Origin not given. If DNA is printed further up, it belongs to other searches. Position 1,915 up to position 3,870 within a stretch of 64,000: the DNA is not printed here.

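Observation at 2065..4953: Copper radical oxidase with a complete second Kelch propeller nested inside the catalytic propeller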

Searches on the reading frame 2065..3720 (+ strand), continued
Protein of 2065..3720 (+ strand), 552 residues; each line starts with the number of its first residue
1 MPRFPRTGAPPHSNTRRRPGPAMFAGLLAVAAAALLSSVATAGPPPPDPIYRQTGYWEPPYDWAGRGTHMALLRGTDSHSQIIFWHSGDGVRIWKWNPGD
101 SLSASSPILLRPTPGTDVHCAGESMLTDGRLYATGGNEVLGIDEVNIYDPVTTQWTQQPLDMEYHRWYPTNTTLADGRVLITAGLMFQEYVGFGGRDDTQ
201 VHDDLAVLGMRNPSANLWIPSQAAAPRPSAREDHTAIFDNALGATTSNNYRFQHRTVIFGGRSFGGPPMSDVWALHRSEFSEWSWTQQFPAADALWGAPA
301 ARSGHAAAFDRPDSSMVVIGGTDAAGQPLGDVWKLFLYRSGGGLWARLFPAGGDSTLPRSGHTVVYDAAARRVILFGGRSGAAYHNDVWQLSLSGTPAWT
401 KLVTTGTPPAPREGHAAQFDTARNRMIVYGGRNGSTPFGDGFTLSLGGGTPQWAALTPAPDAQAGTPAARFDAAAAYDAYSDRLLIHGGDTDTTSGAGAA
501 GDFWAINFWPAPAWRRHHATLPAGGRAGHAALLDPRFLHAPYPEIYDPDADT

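Call 29: list_cluster_members(proteins=[P0023, P0141, P0142, P0143, P0144, P0145, P0148, P0154, P0161, P0211])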
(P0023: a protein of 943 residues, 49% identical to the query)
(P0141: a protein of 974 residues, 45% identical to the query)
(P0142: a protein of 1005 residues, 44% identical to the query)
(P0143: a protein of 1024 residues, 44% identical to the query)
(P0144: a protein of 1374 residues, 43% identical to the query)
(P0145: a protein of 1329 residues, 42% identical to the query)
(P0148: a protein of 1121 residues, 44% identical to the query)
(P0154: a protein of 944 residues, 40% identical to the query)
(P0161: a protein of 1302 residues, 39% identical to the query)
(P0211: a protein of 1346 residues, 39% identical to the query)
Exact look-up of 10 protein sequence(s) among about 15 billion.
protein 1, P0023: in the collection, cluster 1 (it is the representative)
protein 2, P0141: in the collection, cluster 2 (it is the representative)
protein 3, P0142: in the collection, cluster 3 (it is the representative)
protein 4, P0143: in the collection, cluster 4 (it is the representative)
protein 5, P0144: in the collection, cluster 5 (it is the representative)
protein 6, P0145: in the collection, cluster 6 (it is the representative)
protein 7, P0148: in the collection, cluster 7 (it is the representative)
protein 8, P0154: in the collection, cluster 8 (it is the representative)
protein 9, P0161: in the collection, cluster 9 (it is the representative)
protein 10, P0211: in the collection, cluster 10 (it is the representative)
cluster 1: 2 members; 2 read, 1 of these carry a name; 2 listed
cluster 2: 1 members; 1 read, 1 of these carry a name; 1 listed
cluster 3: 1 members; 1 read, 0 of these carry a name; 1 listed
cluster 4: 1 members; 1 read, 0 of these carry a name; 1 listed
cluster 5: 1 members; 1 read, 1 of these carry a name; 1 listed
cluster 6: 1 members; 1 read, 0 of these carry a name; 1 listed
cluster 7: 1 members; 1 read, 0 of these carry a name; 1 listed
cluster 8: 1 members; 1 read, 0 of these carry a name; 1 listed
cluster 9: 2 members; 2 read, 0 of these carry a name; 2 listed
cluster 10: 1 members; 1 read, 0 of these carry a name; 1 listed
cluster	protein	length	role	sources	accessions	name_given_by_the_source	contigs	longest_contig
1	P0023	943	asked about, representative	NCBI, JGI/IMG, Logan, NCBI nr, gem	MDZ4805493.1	MAG: galactose oxidase-like domain-containing protein [Candidatus Eisenbacteria bacterium] | galactose oxidase-like domain-containing protein [Candidatus Eisenbacteria bacterium]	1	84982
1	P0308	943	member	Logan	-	-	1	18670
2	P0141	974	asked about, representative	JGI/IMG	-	hypothetical protein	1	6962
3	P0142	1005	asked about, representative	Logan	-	-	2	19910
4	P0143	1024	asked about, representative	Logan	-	-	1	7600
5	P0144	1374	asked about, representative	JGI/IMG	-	hypothetical protein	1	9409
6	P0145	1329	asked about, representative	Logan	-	-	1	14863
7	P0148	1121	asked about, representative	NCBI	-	-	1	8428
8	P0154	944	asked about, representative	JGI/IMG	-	-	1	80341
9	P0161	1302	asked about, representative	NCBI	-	-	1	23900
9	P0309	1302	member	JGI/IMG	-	-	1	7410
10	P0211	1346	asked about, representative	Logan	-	-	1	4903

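Call 32: find_encoding_contigs(protein=P0023, flank=8000, max_places=2)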
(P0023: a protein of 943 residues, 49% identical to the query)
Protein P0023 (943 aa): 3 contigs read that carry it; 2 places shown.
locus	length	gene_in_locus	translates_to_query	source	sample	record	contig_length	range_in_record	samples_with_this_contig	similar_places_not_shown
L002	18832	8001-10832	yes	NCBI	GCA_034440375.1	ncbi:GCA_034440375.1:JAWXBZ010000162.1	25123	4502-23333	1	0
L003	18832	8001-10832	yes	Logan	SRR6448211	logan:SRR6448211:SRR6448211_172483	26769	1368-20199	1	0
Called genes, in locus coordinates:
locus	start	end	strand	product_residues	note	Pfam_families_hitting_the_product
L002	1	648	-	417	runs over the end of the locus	PF08291:Peptidase_M15_3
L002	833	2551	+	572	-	PF20142:Scaffold, PF03734:YkuD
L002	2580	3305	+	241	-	PF08241:Methyltransf_11 (faint), PF08242:Methyltransf_12, PF13649:Methyltransf_25 (weak)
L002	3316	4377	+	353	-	PF00890:FAD_binding_2 (weak), PF01134:GIDA (weak), PF01266:DAO (weak), PF01494:FAD_binding_3 (weak), PF03486:HI0933_like (weak), PF05834:Lycopene_cycl (weak), PF07992:Pyr_redox_2 (weak), PF12831:FAD_oxidored, +1 more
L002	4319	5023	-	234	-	PF08241:Methyltransf_11, PF08242:Methyltransf_12, PF13649:Methyltransf_25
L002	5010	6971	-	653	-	PF07676:PD40 (faint), PF26549:Tricorn_N, PF01738:DLH, PF20434:BD-FAE, PF00561:Abhydrolase_1 (faint), PF00326:Peptidase_S9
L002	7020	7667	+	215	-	-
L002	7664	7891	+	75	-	-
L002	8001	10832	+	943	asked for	PF07250:Glyoxal_oxid_N, PF24681:Kelch_KLHDC2_KLHL20_DRC7, PF13415:Beta-prop_FBX42 (weak), PF24681:Kelch_KLHDC2_KLHL20_DRC7, PF13415:Beta-prop_FBX42, PF24981:Beta-prop_ATRN-LZTR1, PF24681:Kelch_KLHDC2_KLHL20_DRC7, PF09118:GO-like_E_set, +3 more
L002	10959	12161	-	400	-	PF00285:Citrate_synt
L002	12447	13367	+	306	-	PF13860:FlgD_ig (weak)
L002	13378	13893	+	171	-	-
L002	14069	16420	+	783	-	PF13860:FlgD_ig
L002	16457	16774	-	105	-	-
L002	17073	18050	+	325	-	PF06267:DUF1028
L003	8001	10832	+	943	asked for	PF07250:Glyoxal_oxid_N, PF24681:Kelch_KLHDC2_KLHL20_DRC7, PF13415:Beta-prop_FBX42 (weak), PF24681:Kelch_KLHDC2_KLHL20_DRC7, PF13415:Beta-prop_FBX42, PF24981:Beta-prop_ATRN-LZTR1, PF24681:Kelch_KLHDC2_KLHL20_DRC7, PF09118:GO-like_E_set, +3 more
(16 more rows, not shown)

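Call 33: find_encoding_contigs(protein=P0028, flank=8000, max_places=2)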
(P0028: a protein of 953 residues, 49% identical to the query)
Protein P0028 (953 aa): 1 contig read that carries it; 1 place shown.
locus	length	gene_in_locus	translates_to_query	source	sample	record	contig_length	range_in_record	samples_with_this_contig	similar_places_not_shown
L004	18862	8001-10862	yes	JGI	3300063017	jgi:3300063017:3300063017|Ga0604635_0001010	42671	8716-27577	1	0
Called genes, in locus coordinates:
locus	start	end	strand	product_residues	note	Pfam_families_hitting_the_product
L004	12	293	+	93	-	PF05015:HigB-like_toxin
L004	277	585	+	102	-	PF12844:HTH_19 (weak), PF13560:HTH_31, PF01381:HTH_3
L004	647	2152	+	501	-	PF00479:G6PD_N, PF02781:G6PD_C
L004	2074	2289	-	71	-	-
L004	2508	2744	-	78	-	PF13711:DUF4160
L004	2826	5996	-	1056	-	PF01839:FG-GAP (faint), PF13517:FG-GAP_3, PF07593:UnbV_ASPIC, PF13860:FlgD_ig (weak)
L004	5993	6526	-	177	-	PF27334:Mycolysin_N (weak)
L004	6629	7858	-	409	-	PF00155:Aminotran_1_2, PF01041:DegT_DnrJ_EryC1 (weak)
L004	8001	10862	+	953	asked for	PF07250:Glyoxal_oxid_N, PF24681:Kelch_KLHDC2_KLHL20_DRC7, PF13415:Beta-prop_FBX42, PF24681:Kelch_KLHDC2_KLHL20_DRC7, PF24681:Kelch_KLHDC2_KLHL20_DRC7, PF07250:Glyoxal_oxid_N, PF09118:GO-like_E_set, PF13860:FlgD_ig, +2 more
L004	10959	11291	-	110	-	PF13744:HTH_37 (weak), PF13560:HTH_31, PF01381:HTH_3, PF12844:HTH_19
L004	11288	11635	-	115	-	PF05973:Gp49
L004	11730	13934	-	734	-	-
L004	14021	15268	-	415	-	PF00464:SHMT, PF00155:Aminotran_1_2, PF01212:Beta_elim_lyase (weak)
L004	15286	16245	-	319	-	PF01063:Aminotran_4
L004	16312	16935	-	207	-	PF01451:LMWPc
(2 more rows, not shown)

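Call 42: predict_structure(alignment_id=A4)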
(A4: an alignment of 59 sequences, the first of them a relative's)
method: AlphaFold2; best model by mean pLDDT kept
length: 962 residues; sequences in the alignment: 59
mean_pLDDT: 91.7   pTM: 0.83
mean pLDDT of the five models: 91.7, 91.0, 90.5, 90.5, 90.2
residues with pLDDT >= 90: 797; 70-90: 103; 50-70: 22; < 50: 40
segments of 3 or more residues with pLDDT < 50: 1-21, 33-40, 863-871
pLDDT, mean of each block of 10 residues (from residue 1): 31 36 50 48 83 96 94 86 95 92 86 89 95 88 91 88 91 97 94 96 95 76 92 98 90 97 94 96 97 98 98 97 97 97 97 97 97 98 97 97 98 98 97 97 95 98 97 96 96 90 95 94 96 95 95 94 94 97 94 96 93 97 94 97 97 93 97 97 96 97 94 96 97 84 94 98 97 94 98 97 89 97 98 97 98 95 42 80 95 90 95 95 95 96 96 93 87
secondary structure, 60 per line:
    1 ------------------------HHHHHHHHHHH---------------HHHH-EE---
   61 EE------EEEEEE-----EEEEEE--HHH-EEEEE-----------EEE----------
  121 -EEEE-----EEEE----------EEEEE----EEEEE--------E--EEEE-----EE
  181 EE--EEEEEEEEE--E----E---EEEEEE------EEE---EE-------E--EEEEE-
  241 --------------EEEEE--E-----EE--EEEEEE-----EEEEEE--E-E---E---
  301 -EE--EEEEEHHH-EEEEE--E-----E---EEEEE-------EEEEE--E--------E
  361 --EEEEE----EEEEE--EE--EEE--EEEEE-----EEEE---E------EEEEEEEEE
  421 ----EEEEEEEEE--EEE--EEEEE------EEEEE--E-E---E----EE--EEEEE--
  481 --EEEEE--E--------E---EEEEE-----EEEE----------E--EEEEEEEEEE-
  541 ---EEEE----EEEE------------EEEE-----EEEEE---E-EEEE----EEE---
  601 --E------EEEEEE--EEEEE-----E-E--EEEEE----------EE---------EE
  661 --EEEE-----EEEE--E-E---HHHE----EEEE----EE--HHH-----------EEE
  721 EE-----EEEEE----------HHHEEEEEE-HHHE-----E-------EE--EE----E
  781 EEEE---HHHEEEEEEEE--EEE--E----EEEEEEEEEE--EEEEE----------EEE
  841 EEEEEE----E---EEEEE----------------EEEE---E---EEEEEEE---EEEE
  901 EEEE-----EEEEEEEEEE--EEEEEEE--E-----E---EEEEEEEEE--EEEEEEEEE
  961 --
elements in order (helices of 4 or more, strands of 3 or more residues): H25-35 H51-54 E69-74 E80-85 E92-96 E108-110 E122-125 E131-134 E145-149 E154-158 E170-173 E179-182 E185-193 E205-210 E217-219 E235-239 E255-259 E272-277 E283-288 E306-310 E315-319 E332-336 E344-348 E363-367 E372-376 E383-385 E388-392 E398-401 E412-420 E425-433 E436-438 E441-445 E452-456 E474-478 E483-487 E503-507 E513-516 E530-539 E544-547 E552-555 E568-571 E577-581 E587-590 E595-597 E610-615 E618-622 E633-637 E663-666 E672-675 E692-695 E718-722 E728-732 E746-751 E780-784 E791-798 E801-803 E811-820 E823-827 E838-846 E855-859 E876-879 E887-893 E897-904 E910-919 E922-928 E941-949 E952-960

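Call 46: fold_search(model_id=the predicted structure, library=pdb)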
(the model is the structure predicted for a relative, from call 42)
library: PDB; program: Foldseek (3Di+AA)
matches with E <= 10: 1871; with E <= 0.001: 506
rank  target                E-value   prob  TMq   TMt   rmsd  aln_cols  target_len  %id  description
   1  5lqi_B                2.1e-27  1.00  0.36  0.55  15.9       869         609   16  W288A mutant of GlxA from Streptomyces lividans: apo form (released 2017-08-30)
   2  4unm_A                3.3e-27  1.00  0.39  0.60  15.7       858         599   16  Structure of Galactose Oxidase homologue from Streptomyces lividans (released 2015-06-10)
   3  5lxz                  5.0e-27  1.00  0.37  0.56  16.3       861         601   15  W288A mutant of GlxA from Streptomyces lividans: Cu-bound form (released 2017-07-26)
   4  9ndr                  1.3e-26  1.00  0.30  0.45  27.8       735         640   20  The 1.22 Angstrom crystal structure of galactose oxidase variant with genetically incorporated F2-Tyr495 (released 2026-03-11)
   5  4unm_B                1.7e-26  1.00  0.38  0.59  16.5       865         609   16  Structure of Galactose Oxidase homologue from Streptomyces lividans (released 2015-06-10)
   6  5lqi_A                2.6e-26  1.00  0.39  0.60  16.0       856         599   16  W288A mutant of GlxA from Streptomyces lividans: apo form (released 2017-08-30)
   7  8tx6                  2.9e-26  1.00  0.30  0.45  27.8       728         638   19  Crystal structure of an engineered variant of galactose oxidase, GOaseRd7BB, from Fusarium graminearum (released 2024-07-03)
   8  9neh                  2.9e-26  1.00  0.30  0.45  27.8       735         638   20  The 1.48 Angstrom crystal structure of galactose oxidase variant with genetically incorporated Cl2-Tyr495 (released 2026-03-11)
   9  6xlr                  3.0e-26  1.00  0.30  0.45  27.7       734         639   20  The 1.23 Angstrom crystal structure of galactose oxidase variant with genetically incorporated Cl2-Tyr272 (released 2021-02-03)
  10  8tx5_A                4.4e-26  1.00  0.31  0.45  27.6       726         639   20  Crystal structure of an engineered variant of galactose oxidase, GOaseRd4BB, from Fusarium graminearum (released 2024-07-03)
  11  6xlt                  4.6e-26  1.00  0.31  0.46  27.9       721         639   20  The 1.48 Angstrom crystal structure of evolved galactose oxidase variant A3.E7 (released 2021-02-03)
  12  2eib                  4.6e-26  1.00  0.31  0.46  27.8       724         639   20  Crystal Structure of Galactose Oxidase, W290H mutant (released 2007-04-24)
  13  1k3i                  6.3e-26  1.00  0.30  0.44  27.7       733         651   20  Crystal Structure of the Precursor of Galactose Oxidase (released 2001-11-07)
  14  9g43_A                6.6e-26  1.00  0.30  0.46  26.4       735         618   18  Crystal structure of a galactose oxidase from Pseudoarthrobacter siccitolerans (released 2025-07-23)
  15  1gof                  8.8e-26  1.00  0.31  0.45  27.8       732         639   19  NOVEL THIOETHER BOND REVEALED BY A 1.7 ANGSTROMS CRYSTAL STRUCTURE OF GALACTOSE OXIDASE (released 1994-01-31)
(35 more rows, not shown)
